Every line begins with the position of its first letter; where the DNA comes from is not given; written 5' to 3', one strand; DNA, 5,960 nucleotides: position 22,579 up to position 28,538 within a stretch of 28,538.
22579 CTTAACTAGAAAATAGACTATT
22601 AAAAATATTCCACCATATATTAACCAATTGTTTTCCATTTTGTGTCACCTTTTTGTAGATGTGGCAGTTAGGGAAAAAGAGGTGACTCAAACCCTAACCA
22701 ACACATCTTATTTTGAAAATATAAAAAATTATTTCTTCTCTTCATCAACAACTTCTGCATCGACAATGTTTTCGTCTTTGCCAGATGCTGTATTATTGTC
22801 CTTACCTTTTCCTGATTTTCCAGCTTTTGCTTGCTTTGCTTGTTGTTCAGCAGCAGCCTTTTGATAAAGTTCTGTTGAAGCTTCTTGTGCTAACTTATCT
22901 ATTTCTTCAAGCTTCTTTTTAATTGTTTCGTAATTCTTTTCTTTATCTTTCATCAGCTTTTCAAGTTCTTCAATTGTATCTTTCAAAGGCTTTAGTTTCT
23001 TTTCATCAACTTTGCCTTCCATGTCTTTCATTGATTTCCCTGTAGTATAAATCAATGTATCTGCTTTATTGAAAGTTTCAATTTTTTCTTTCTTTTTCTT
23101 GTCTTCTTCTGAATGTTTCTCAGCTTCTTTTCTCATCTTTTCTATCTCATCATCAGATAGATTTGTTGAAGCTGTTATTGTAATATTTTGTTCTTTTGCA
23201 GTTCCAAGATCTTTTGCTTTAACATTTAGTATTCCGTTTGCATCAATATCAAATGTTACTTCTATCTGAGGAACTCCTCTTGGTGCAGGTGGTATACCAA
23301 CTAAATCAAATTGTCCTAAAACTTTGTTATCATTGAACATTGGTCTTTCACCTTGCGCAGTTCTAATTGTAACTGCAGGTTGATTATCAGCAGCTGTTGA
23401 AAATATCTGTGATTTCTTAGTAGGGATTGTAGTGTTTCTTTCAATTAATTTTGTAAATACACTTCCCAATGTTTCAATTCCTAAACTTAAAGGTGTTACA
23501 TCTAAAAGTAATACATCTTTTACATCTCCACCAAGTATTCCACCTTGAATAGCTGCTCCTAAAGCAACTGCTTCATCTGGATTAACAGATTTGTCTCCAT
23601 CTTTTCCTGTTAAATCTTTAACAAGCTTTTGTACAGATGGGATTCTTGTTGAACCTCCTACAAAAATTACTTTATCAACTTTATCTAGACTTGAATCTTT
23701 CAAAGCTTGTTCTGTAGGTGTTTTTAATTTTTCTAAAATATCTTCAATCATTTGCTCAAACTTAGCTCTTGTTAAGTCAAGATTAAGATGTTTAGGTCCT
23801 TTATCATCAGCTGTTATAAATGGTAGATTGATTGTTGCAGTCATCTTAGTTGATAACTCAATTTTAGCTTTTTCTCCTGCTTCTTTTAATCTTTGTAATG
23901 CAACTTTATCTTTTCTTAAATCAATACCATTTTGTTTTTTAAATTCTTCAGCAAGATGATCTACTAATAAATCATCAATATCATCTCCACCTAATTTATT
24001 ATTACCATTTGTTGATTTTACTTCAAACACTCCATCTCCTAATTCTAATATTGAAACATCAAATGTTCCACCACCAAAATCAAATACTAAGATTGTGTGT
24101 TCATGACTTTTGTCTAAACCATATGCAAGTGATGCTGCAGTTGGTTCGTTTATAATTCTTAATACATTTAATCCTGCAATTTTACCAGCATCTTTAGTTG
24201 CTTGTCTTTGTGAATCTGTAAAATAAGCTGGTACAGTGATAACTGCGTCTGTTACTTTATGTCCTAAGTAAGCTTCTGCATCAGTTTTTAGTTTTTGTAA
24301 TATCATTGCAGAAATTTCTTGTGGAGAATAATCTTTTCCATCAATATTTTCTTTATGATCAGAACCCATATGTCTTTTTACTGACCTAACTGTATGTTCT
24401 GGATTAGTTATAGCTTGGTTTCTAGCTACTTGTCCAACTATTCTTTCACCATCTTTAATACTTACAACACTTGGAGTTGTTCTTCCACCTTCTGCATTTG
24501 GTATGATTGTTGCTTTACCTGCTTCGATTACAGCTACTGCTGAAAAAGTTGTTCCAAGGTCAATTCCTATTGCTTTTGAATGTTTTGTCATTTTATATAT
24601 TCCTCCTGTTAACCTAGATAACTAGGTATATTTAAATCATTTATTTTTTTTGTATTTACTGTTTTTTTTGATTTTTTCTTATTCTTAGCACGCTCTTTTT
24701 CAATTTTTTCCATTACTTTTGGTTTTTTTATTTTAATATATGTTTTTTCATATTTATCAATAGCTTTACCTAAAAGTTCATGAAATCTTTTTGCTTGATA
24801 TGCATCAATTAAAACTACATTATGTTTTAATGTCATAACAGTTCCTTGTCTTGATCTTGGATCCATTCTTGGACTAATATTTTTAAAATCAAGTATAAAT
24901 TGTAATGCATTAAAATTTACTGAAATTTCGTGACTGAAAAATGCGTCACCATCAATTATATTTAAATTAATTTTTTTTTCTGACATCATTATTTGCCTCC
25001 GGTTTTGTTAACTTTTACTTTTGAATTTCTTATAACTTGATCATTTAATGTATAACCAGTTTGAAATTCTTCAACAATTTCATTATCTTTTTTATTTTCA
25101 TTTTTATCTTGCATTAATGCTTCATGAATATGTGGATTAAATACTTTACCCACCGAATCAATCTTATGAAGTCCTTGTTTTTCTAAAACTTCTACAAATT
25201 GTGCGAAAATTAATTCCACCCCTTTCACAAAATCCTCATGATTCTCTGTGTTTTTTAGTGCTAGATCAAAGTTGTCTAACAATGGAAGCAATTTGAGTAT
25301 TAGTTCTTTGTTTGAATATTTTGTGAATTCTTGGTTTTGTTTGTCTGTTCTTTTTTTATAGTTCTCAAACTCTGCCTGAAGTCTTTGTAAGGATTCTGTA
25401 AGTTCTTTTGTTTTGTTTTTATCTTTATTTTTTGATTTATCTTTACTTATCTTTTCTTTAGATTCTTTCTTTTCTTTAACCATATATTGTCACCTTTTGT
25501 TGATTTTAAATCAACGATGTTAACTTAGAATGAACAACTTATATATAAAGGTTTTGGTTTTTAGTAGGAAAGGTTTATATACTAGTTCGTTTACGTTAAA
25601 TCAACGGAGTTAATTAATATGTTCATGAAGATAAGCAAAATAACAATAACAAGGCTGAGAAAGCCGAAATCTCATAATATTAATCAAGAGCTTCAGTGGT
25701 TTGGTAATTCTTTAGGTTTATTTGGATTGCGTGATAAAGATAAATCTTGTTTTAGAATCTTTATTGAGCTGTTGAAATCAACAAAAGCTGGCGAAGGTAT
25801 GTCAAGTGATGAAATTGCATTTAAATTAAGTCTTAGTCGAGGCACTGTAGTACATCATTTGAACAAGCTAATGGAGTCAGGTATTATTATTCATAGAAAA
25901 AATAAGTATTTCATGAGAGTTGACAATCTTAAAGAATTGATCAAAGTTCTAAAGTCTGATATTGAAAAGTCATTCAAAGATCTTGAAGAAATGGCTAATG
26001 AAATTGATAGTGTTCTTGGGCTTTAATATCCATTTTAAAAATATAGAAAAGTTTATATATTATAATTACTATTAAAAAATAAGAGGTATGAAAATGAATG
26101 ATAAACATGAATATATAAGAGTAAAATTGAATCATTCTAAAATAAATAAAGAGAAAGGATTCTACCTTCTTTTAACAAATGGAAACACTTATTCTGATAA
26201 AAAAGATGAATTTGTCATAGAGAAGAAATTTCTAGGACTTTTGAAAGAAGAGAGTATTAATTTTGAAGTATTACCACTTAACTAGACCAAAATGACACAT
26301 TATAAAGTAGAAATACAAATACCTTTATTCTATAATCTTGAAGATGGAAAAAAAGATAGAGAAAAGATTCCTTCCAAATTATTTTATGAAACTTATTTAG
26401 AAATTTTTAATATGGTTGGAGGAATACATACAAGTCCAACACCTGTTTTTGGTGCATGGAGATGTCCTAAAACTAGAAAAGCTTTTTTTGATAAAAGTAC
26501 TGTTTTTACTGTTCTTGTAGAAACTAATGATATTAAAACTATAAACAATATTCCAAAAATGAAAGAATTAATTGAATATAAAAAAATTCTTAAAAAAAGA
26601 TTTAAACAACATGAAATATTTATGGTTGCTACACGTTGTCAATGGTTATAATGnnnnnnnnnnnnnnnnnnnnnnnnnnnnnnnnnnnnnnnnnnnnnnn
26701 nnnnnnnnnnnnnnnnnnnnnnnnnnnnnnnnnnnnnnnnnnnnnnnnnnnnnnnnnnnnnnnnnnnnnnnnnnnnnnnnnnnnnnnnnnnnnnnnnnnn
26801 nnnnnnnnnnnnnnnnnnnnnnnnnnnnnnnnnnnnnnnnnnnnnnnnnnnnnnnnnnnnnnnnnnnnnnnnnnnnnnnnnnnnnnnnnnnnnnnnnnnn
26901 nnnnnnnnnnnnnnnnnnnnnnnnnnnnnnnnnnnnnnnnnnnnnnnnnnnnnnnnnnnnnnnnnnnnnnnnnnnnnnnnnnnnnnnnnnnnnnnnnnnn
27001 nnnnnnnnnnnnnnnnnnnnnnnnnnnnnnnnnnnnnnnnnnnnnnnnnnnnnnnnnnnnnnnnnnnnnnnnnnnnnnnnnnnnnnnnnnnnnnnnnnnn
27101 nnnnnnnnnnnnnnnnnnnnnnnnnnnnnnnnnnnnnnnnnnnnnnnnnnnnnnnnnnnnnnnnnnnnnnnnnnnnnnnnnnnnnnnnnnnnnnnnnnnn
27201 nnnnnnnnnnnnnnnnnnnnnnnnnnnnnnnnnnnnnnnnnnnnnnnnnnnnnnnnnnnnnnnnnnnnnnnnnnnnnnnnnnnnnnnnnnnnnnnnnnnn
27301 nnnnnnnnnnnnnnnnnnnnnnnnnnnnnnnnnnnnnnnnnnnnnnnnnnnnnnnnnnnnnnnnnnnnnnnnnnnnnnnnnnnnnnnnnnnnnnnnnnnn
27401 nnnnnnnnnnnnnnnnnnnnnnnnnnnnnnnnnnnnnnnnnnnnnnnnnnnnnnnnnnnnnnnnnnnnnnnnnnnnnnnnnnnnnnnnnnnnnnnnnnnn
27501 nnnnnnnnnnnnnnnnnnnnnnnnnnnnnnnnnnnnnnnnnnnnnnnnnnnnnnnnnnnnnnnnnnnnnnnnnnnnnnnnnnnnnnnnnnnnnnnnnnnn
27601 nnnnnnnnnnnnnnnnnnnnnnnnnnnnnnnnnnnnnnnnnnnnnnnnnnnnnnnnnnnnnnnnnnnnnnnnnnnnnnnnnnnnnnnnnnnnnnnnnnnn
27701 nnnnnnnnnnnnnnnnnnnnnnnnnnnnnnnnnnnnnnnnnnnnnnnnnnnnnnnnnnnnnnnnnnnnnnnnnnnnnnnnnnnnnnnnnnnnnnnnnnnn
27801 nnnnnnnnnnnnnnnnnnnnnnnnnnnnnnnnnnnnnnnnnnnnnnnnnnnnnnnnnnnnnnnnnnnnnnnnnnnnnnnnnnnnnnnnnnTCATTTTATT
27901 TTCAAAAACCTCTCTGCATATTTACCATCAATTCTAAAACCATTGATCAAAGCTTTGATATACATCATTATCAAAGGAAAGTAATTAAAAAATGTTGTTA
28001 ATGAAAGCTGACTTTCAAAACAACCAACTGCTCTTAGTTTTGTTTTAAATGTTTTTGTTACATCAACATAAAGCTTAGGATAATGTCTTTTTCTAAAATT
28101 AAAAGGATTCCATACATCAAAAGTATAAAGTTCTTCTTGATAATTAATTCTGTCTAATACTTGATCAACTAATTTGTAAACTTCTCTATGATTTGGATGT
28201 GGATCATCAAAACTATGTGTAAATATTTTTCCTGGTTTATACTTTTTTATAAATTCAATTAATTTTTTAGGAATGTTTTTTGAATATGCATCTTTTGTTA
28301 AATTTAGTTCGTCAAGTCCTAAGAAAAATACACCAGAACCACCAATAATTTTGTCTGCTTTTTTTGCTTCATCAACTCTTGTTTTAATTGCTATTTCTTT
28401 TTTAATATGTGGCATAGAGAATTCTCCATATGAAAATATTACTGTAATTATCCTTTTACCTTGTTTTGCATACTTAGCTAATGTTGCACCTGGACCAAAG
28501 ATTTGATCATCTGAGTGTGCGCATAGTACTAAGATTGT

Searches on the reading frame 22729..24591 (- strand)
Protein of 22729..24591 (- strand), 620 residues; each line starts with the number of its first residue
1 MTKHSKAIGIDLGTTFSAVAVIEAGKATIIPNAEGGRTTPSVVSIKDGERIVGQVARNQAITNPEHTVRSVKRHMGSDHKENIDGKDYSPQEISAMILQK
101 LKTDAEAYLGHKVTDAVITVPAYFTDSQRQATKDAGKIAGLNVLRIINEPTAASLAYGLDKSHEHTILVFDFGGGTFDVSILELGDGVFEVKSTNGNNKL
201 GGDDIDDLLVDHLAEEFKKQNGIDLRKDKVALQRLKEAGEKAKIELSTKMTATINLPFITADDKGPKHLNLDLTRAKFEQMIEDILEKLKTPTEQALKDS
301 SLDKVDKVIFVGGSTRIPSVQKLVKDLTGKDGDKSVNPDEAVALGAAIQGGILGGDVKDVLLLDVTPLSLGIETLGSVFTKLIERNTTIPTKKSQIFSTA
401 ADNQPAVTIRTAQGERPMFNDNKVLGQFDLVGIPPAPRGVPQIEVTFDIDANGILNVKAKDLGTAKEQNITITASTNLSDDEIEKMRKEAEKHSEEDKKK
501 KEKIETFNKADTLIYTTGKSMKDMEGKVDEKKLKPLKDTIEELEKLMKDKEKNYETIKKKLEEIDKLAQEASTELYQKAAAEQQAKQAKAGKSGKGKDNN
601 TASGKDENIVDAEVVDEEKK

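Call 19: search_protein_families(library=pfam, proteins=[window:22729-24591:-], max_evalue=0.01)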
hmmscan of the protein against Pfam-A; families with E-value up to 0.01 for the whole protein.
window:22729-24591:- (620 aa): 2 families
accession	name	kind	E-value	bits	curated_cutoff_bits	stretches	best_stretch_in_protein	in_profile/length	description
PF00012.26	HSP70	-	3e-239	795.7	20.6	1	7-577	1-599/599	Hsp70 protein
PF06723.19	MreB_Mbl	-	1.5e-18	67.1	27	1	6-347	2-316/327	MreB/Mbl protein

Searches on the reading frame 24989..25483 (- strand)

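Call 19: search_protein_families(library=pfam, proteins=[window:24989-25483:-], max_evalue=0.01)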
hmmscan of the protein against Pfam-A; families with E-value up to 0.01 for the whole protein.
window:24989-25483:- (164 aa): 1 family
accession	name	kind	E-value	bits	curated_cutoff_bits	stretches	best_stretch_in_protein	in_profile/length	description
PF01025.24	GrpE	-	3.1e-44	151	25.8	1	4-160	5-165/165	GrpE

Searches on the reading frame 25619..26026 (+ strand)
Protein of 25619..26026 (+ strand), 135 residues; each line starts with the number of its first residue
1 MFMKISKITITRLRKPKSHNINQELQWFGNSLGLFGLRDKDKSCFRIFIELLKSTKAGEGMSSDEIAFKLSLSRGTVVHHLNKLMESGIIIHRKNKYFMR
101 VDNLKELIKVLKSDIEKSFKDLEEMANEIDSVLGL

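Call 19: search_protein_families(library=pfam, proteins=[window:25619-26026:+], max_evalue=0.01)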
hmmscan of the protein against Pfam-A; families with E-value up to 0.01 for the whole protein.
window:25619-26026:+ (135 aa): 15 families
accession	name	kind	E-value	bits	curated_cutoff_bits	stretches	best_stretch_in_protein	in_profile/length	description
PF01022.26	HTH_5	-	8.4e-08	32.4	22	1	58-90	14-45/47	Bacterial regulatory protein, arsR family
PF12840.13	HTH_20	-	7.7e-07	29.4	27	1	42-91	4-49/51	Helix-turn-helix domain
PF14493.12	HTH_40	-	1.2e-05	25.9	27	1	59-128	11-78/89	Helix-turn-helix domain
PF08279.18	HTH_11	-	1.8e-05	25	25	1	57-95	12-50/55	HTH domain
PF13412.12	HTH_24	-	3.2e-05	23.9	21.9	1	57-90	14-47/48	Winged helix-turn-helix DNA-binding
PF01047.28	MarR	-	0.00027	21.2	24.6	1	59-95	16-52/59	MarR family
PF12802.13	MarR_2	-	0.00074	20.1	27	1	58-94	17-54/61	MarR family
PF14502.12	HTH_41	-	0.00098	18.9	25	1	57-90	2-36/48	Helix-turn-helix domain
PF01978.25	TrmB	-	0.0011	19.2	25.6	1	46-97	12-59/68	Sugar-specific transcriptional regulator TrmB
PF14947.12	HTH_45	-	0.0013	19.1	25.5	1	44-98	4-57/77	Winged helix-turn-helix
PF13545.12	HTH_Crp_2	-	0.0019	18.6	27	1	61-108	23-68/70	Crp-like helix-turn-helix domain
PF13730.12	HTH_36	-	0.0019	18.4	25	0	58-90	20-55/55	Helix-turn-helix domain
PF00196.25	GerE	-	0.002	18.1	23.5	1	59-86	16-43/57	Bacterial regulatory proteins, luxR family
PF08784.17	RPA_C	-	0.0052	17.9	22.6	0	49-90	57-99/106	Replication protein A C terminal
PF09339.16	HTH_IclR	-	0.0059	16.8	22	1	57-89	15-47/52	IclR helix-turn-helix domain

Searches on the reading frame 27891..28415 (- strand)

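Call 19: search_protein_families(library=pfam, proteins=[window:27891-28415:-], max_evalue=0.01)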
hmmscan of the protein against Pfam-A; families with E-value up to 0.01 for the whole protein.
window:27891-28415:- (174 aa): 1 family
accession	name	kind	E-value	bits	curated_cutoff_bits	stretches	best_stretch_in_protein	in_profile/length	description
PF02585.22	PIG-L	-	2.4e-09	38.2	28.2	1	10-86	52-128/129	GlcNAc-PI de-N-acetylase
